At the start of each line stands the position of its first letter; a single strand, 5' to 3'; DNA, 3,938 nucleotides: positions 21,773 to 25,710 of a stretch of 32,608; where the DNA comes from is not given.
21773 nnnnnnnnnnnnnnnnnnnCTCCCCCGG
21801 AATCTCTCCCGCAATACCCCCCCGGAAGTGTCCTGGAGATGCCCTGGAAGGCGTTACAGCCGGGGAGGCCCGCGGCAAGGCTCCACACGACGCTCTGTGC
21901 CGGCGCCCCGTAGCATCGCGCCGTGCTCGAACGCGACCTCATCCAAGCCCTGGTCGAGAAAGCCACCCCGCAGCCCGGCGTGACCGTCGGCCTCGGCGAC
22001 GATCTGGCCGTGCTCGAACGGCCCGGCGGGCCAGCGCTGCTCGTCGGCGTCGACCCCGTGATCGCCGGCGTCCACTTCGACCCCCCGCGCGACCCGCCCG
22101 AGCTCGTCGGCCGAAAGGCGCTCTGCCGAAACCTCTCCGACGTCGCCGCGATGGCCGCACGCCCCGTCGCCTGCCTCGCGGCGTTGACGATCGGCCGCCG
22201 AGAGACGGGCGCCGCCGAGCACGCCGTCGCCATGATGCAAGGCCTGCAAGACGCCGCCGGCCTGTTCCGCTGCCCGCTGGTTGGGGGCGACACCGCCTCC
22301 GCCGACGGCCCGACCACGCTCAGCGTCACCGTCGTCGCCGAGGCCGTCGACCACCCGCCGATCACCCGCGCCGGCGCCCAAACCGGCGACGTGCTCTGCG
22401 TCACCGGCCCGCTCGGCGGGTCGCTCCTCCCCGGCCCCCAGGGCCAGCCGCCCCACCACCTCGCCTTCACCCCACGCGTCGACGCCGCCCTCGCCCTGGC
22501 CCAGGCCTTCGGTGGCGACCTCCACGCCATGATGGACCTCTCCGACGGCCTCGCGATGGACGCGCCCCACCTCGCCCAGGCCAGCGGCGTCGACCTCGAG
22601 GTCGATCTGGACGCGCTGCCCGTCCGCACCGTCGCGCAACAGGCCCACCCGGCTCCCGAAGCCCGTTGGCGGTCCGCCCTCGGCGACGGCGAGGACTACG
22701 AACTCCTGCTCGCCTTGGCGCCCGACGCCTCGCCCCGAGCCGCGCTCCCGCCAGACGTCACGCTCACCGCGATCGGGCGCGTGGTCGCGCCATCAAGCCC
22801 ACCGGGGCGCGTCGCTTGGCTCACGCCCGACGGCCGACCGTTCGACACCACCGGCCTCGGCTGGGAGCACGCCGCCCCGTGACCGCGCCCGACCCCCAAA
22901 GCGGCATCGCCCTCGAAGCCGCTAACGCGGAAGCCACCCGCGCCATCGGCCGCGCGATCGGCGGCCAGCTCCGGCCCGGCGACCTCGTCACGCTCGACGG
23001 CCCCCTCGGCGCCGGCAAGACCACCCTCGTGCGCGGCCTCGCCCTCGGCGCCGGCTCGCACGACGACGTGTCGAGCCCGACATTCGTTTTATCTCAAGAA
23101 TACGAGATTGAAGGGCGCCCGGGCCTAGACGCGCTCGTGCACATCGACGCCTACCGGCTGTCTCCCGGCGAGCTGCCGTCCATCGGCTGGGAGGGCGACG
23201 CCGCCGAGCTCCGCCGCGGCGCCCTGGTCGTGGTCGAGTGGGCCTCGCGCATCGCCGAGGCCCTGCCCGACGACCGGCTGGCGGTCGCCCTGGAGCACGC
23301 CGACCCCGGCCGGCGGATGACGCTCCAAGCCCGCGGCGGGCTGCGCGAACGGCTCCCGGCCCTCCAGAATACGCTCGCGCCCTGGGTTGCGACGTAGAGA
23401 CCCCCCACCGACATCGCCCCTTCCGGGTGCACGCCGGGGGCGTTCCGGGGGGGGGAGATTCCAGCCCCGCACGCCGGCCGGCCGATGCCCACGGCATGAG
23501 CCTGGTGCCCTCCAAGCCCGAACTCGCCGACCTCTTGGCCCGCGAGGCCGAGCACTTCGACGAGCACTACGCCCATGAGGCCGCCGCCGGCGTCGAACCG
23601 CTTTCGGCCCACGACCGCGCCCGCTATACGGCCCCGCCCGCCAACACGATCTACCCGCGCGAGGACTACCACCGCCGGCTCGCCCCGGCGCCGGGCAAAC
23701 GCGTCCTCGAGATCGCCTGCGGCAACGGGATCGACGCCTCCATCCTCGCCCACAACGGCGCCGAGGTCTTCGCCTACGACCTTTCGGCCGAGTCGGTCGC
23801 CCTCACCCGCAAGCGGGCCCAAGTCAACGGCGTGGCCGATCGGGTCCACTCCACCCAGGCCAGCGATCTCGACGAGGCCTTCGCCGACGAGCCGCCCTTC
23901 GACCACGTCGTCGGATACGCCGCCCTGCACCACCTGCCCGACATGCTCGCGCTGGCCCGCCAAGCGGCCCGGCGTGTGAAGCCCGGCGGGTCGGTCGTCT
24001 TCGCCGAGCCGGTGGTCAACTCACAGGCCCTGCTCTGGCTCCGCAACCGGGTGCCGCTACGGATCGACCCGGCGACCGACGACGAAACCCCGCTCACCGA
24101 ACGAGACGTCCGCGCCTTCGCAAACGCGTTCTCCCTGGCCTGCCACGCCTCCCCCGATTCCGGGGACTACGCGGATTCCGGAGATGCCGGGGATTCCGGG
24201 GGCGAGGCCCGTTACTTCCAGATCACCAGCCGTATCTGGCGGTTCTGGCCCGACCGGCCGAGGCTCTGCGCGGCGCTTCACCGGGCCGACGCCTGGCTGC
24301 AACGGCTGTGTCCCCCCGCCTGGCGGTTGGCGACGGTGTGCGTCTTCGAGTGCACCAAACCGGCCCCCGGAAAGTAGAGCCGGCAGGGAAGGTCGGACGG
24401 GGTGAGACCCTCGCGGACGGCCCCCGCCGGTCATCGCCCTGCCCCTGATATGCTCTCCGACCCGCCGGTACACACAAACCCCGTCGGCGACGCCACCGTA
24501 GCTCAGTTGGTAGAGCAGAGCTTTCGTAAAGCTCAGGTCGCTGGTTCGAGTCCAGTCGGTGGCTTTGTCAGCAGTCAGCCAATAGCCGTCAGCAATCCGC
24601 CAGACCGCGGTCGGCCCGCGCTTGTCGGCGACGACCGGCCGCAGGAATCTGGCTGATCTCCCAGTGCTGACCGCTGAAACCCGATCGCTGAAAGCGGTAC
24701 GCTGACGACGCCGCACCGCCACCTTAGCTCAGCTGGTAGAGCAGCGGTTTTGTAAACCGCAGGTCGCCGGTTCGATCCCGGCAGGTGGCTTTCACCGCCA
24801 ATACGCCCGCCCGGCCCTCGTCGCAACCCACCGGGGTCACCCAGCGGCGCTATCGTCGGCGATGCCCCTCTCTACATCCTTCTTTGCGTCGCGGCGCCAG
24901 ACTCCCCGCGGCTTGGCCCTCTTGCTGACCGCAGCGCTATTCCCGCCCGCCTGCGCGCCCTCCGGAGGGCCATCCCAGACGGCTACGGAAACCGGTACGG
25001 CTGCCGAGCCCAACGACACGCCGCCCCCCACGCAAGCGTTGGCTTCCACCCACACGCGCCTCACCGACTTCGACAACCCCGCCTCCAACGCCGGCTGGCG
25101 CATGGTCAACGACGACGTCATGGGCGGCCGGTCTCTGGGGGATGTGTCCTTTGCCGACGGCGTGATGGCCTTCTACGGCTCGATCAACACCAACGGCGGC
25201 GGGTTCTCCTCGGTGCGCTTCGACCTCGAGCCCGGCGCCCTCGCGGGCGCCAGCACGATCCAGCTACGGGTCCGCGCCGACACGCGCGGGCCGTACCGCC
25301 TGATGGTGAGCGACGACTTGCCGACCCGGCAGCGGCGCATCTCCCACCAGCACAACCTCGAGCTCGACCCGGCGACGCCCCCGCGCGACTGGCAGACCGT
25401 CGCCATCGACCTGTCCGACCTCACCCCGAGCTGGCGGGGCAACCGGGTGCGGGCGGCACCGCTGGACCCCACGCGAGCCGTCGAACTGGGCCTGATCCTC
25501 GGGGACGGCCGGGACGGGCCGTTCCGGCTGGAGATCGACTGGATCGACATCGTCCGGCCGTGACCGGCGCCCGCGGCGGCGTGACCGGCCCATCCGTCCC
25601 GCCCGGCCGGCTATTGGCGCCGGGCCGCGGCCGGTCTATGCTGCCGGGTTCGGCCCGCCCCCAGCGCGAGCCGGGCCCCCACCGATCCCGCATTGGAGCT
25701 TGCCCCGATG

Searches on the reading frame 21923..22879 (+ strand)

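Call 10: search_protein_families(library=pfam, proteins=[window:21923-22879:+], max_evalue=0.01)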
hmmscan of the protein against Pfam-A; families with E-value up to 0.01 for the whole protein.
window:21923-22879:+ (319 aa): 2 families
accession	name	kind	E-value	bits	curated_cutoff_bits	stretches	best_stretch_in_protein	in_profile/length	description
PF00586.29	AIRS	-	7.2e-24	84.8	24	1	25-140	1-111/112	AIR synthase related protein, N-terminal domain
PF02769.27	AIRS_C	-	1e-09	39.2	23.1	1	173-270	35-124/156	AIR synthase related protein, C-terminal domain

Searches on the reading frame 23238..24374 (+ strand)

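Call 10: search_protein_families(library=pfam, proteins=[window:23238-24374:+], max_evalue=0.01)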
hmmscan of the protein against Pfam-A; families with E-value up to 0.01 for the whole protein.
window:23238-24374:+ (379 aa): 13 families
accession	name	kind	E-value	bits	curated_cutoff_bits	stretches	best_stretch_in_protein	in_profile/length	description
PF13489.12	Methyltransf_23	-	5.4e-18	65.7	27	1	144-269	12-130/164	Methyltransferase domain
PF08241.18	Methyltransf_11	-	5.1e-16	59.5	21.2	1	157-255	1-95/95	Methyltransferase domain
PF13649.12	Methyltransf_25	-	2.1e-15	57.6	27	1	156-251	1-97/97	Methyltransferase domain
PF08242.18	Methyltransf_12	-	1.1e-14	55.4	30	1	157-252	1-97/98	Methyltransferase domain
PF13847.12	Methyltransf_31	-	8.1e-13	48.7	27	1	152-262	3-116/145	Methyltransferase domain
PF01209.24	Ubie_methyltran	-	1.4e-06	28.3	20.1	1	146-257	41-153/233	ubiE/COQ5 methyltransferase family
PF02353.26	CMAS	-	1.7e-05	24.8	27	1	147-233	57-140/273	Mycolic acid cyclopropane synthetase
PF05175.20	MTS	-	2.5e-05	24.4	23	1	150-254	29-137/170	Methyltransferase small domain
PF06325.19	PrmA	-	4.7e-05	23.5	22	1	152-255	161-258/296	Ribosomal protein L11 methyltransferase (PrmA)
PF01135.25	PCMT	-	0.00023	21.4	20.3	1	151-259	72-173/210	Protein-L-isoaspartate(D-aspartate) O-methyltransferase (PCMT)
PF09445.16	Methyltransf_15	-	0.00077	19.5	22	1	154-209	2-57/165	RNA cap guanine-N2 methyltransferase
PF05724.17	TPMT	-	0.0017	18.5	26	1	145-195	30-80/218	Thiopurine S-methyltransferase (TPMT)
PF03848.20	TehB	-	0.004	17.1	20.4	1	152-225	31-100/193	Tellurite resistance protein TehB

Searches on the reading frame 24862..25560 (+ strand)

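Call 10: search_protein_families(library=pfam, proteins=[window:24862-25560:+], max_evalue=0.01)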
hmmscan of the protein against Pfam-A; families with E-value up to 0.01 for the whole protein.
window:24862-25560:+ (233 aa): 1 family
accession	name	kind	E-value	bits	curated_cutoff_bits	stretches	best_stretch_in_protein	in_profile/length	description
PF08547.18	CIA30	-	3.2e-31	108.9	24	1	69-225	2-157/157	Complex I intermediate-associated protein 30 (CIA30)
